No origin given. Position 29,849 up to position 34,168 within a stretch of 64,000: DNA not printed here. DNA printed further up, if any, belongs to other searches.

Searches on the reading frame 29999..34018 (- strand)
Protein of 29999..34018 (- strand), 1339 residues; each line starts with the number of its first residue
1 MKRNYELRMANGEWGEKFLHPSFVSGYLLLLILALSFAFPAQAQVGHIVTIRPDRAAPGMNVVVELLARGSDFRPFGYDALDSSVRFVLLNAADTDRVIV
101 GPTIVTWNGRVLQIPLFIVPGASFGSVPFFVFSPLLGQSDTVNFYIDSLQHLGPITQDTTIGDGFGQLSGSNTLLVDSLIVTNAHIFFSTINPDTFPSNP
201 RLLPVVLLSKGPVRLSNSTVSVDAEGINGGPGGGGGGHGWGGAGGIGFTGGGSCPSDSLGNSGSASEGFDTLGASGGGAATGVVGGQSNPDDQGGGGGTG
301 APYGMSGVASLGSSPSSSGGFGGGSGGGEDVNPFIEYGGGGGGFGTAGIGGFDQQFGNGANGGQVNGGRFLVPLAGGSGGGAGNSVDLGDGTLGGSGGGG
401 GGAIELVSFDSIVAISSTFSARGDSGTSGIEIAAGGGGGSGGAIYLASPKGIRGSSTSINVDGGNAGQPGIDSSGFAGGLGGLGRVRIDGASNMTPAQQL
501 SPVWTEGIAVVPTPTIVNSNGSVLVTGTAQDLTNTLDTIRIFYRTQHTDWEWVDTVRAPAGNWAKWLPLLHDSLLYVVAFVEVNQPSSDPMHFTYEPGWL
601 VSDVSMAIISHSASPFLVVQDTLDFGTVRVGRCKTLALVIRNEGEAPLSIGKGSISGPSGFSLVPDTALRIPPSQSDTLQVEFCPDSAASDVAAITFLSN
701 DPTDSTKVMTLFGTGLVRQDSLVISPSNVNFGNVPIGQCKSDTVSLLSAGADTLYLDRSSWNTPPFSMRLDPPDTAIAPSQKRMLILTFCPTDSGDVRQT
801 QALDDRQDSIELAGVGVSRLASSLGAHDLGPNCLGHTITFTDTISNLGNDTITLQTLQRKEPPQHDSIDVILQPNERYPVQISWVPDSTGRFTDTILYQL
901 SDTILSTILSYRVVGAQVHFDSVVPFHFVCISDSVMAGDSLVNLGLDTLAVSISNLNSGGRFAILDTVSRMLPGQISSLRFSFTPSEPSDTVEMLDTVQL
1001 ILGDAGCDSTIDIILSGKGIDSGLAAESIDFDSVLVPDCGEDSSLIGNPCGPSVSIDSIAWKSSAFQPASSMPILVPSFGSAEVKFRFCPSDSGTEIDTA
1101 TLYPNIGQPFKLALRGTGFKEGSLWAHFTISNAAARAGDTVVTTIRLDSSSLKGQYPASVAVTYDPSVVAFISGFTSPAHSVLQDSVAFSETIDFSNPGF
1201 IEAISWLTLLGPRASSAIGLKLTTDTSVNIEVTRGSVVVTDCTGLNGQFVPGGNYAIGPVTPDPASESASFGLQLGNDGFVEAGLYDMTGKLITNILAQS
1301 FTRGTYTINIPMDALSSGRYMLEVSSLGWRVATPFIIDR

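Call 9: search_protein_families(library=pfam, proteins=[window:29999-34018:-], max_evalue=0.01)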
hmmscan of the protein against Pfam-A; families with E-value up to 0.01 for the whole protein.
window:29999-34018:- (1339 aa): 10 families
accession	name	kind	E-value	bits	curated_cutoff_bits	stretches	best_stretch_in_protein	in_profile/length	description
PF15780.11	ASH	-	6e-23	81.3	27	2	615-703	7-94/98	Abnormal spindle-like microcephaly-assoc'd, ASPM-SPD-2-Hydin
PF22544.2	HYDIN_VesB_CFA65-like_Ig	-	3.3e-20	72.6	25.5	2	619-711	5-97/100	HYDIN/CFA65/VesB-like, Ig-like domain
PF22073.2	Cep192_D4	-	8.6e-20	71.5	35.5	1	618-715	6-111/112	Cep192 domain 4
PF22067.2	Cep192_D3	-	2e-08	34.6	27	0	627-691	12-75/99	Cep192 domain 3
PF24507.1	Ig_CFAP65_4th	-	7.4e-07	29.9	27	0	640-715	4-76/76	CFAP65, fourth Ig-like domain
PF12371.14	TMEM131_like_N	-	7.1e-06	26.6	28.8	0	722-798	1-77/84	Transmembrane protein 131-like N-terminal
PF18962.6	Por_Secre_tail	-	0.0008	20.1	27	1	1262-1328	3-66/75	Secretion system C-terminal sorting domain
PF22064.2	Cep192_D2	-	0.0021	18.8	27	0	620-647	11-38/154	Cep192 domain 2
PF00963.24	Cohesin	-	0.0046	17.6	24.1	1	1128-1194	3-67/139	Cohesin domain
PF07610.17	DUF1573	-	0.0051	17.2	26.1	0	620-706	5-90/98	Protein of unknown function (DUF1573)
